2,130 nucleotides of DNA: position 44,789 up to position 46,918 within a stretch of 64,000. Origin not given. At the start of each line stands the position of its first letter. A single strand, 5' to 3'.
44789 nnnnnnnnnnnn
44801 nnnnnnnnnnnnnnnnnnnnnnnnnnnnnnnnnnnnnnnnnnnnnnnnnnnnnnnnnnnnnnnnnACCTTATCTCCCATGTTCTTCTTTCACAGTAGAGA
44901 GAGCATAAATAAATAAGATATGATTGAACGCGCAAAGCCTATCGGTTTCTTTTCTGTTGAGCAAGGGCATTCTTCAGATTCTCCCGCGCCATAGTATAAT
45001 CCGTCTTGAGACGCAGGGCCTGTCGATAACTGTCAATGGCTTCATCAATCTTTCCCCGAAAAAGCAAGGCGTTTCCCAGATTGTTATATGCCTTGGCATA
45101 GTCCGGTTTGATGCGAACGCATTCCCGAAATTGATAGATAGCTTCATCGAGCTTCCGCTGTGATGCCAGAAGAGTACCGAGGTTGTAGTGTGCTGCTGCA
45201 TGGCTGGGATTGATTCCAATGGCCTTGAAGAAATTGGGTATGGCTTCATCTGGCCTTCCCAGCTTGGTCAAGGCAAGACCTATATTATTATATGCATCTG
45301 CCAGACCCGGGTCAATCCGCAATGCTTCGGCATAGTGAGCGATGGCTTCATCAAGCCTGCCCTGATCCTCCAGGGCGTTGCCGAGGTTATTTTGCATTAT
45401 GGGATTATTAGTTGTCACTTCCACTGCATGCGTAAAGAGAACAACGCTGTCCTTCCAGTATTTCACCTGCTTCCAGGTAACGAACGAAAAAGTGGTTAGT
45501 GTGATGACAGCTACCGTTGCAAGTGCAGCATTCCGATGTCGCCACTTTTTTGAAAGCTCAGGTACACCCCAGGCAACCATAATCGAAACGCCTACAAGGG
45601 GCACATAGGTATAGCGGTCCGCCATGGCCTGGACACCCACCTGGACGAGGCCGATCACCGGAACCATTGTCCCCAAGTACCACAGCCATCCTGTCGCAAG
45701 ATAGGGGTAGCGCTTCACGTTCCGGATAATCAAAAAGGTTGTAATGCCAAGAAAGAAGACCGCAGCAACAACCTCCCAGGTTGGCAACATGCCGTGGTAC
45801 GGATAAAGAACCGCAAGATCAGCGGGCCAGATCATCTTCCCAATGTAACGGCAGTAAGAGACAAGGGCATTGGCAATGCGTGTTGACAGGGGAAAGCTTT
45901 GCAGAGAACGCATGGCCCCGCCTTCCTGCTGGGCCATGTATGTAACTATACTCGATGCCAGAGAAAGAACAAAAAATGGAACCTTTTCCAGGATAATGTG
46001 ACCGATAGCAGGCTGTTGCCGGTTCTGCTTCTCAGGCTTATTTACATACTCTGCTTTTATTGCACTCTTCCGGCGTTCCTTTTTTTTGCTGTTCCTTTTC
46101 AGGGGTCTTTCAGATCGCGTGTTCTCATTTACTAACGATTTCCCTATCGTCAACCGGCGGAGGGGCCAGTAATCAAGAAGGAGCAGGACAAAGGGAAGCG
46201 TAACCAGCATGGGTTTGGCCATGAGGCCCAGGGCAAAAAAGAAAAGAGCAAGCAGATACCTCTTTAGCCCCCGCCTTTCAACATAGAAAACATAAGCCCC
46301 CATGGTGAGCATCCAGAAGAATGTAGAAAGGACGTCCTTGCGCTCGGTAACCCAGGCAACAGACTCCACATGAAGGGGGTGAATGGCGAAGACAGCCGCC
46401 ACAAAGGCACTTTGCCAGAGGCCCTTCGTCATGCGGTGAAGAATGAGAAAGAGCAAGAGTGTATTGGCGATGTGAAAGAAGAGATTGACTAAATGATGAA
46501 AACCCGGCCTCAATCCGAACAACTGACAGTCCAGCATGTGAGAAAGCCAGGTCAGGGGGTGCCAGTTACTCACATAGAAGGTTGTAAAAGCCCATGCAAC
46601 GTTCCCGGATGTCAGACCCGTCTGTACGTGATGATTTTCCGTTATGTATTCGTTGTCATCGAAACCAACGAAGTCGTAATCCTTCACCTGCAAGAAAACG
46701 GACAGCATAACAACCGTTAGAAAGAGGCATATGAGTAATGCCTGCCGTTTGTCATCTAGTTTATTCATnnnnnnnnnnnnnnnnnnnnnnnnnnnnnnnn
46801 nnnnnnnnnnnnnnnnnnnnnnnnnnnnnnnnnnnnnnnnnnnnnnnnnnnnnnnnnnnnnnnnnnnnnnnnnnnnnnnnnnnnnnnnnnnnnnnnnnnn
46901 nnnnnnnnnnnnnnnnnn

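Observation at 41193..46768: Three tandem TMTC-like (GT-C membrane domain plus TPR) paralogues of unknown bacterial function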

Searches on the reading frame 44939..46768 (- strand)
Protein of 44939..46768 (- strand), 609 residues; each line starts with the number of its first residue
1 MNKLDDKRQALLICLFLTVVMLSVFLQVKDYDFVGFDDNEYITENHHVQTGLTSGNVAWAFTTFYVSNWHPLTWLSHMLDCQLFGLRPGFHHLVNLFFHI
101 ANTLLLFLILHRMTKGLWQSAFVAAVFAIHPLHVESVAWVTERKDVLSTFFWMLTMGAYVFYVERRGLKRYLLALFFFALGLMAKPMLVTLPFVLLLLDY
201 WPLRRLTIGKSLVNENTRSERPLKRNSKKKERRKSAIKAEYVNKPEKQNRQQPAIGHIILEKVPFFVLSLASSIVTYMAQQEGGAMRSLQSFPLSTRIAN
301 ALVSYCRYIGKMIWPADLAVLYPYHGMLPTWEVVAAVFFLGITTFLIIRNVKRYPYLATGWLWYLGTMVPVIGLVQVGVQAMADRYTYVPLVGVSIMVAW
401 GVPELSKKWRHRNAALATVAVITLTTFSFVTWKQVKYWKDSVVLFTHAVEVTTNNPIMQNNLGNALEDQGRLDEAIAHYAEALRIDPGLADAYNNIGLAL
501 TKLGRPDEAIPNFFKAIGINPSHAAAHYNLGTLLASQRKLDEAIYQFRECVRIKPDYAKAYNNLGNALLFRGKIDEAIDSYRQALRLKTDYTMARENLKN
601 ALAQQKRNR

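Call 4: search_protein_families(library=pfam, proteins=[window:44939-46768:-], max_evalue=0.01)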
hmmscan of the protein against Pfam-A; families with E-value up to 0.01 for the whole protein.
window:44939-46768:- (609 aa): 19 families
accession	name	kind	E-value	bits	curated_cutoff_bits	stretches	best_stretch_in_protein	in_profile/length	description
PF00515.34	TPR_1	-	3.2e-37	125.3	27.8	4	490-523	1-34/34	Tetratricopeptide repeat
PF13414.12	TPR_11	-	6.6e-32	109.4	26.8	4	463-504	1-42/42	TPR repeat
PF07719.23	TPR_2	-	5.9e-28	95.1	27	4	460-488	5-33/34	Tetratricopeptide repeat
PF13181.12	TPR_8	-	2e-27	93.4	25.7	4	558-590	1-33/34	Tetratricopeptide repeat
PF13424.12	TPR_12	-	4.6e-25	88.1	30.1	3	458-516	5-71/77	Tetratricopeptide repeat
PF13431.12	TPR_17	-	9e-23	79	24.4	3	547-578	2-33/34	Tetratricopeptide repeat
PF13432.12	TPR_16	-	2.2e-20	73.2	32.7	2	496-557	3-64/65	Tetratricopeptide repeat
PF13374.12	TPR_10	-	8.2e-20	70.6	27.5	2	459-485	5-31/42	Tetratricopeptide repeat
PF13428.12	TPR_14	-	9.9e-15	54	23.5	1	462-494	7-39/44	Tetratricopeptide repeat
PF13176.12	TPR_7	-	1.3e-14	53.4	27.9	2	461-490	4-33/36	Tetratricopeptide repeat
PF14559.12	TPR_19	-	1.1e-13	51.8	25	3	468-510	3-45/68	Tetratricopeptide repeat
PF24575.1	TPR_Slam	-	1.8e-07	32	35.2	0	571-608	58-97/104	Surface lipoprotein assembly modifier, N-terminal TPR repeats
PF13174.12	TPR_6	-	1.3e-06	29.1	26.3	0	462-487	6-31/33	Tetratricopeptide repeat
PF13231.12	PMT_2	-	2.4e-06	28.3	26.1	1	92-197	21-127/160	Dolichyl-phosphate-mannose-protein mannosyltransferase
PF07721.20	TPR_4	-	1.8e-05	25.3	27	0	461-480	6-25/26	Tetratricopeptide repeat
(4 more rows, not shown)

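Call 5: search_protein_families(library=ncbifam, proteins=[window:44939-46768:-], max_evalue=0.01)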
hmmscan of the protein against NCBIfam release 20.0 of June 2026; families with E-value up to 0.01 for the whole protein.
window:44939-46768:- (609 aa): 30 families (the best 25 are shown)
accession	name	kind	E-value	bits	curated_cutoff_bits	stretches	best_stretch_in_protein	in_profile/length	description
NF040959.1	MamA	equivalog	7e-23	81.1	200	2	491-596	72-177/204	magnetosome protein MamA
NF033762.1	social_mot_Tgl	equivalog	1.8e-19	70.1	225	2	458-549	33-125/252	social motility TPR repeat lipoprotein Tgl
TIGR02521.1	type_IV_pilW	equivalog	1.3e-18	67.4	154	2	505-602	46-142/234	type IV pilus biogenesis/stability protein PilW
TIGR02917.1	PEP_TPR_lipo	equivalog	1.7e-17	62.7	312.2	1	437-607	344-514/899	XrtA/PEP-CTERM system TPR-repeat protein PrsT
NF008391.2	PRK11189.1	equivalog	1.7e-12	47.5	250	2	524-607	65-148/297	lipoprotein NlpI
NF033920.0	C39_PA2778_fam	equivalog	1.6e-11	44.1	150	2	507-588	173-254/255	PA2778 family cysteine peptidase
NF033758.1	gliding_GltE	equivalog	1.9e-11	43.6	225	2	514-604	76-166/411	adventurous gliding motility TPR repeat lipoprotein GltE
NF047507.1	TPR_BatC_Lepto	exception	3.4e-09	36.5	175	2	524-599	65-137/214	TPR repeat-containing protein BatC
NF047558.1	TPR_END_plus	domain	1e-08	34.9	32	0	526-559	1-34/56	TPR end-of-group domain-containing protein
TIGR00990.1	3a0801s09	subfamily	1.6e-08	33.7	757.25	1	507-589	416-498/615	mitochondrial import receptor subunit TOM70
TIGR02552.1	LcrH_SycD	equivalog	2.4e-08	33.8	104.8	1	432-521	29-117/136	SycD/LcrH family type III secretion system chaperone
NF041054.1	WAxxUGC_long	equivalog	7.4e-08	32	300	0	520-556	272-308/354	ResA-like WAxxUGC motif-containing protein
NF047371.1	FlcA_CTERM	equivalog_domain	7.5e-08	31.3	300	1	459-587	402-536/646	periplasmic flagellar collar protein FlcA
TIGR02795.1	tol_pal_ybgF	equivalog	1.4e-06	28.9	90.1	1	508-581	20-99/119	tol-pal system protein YbgF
NF002725.1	PRK02603.1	equivalog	4.6e-06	26.7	143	0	457-506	73-122/173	photosystem I assembly protein Ycf3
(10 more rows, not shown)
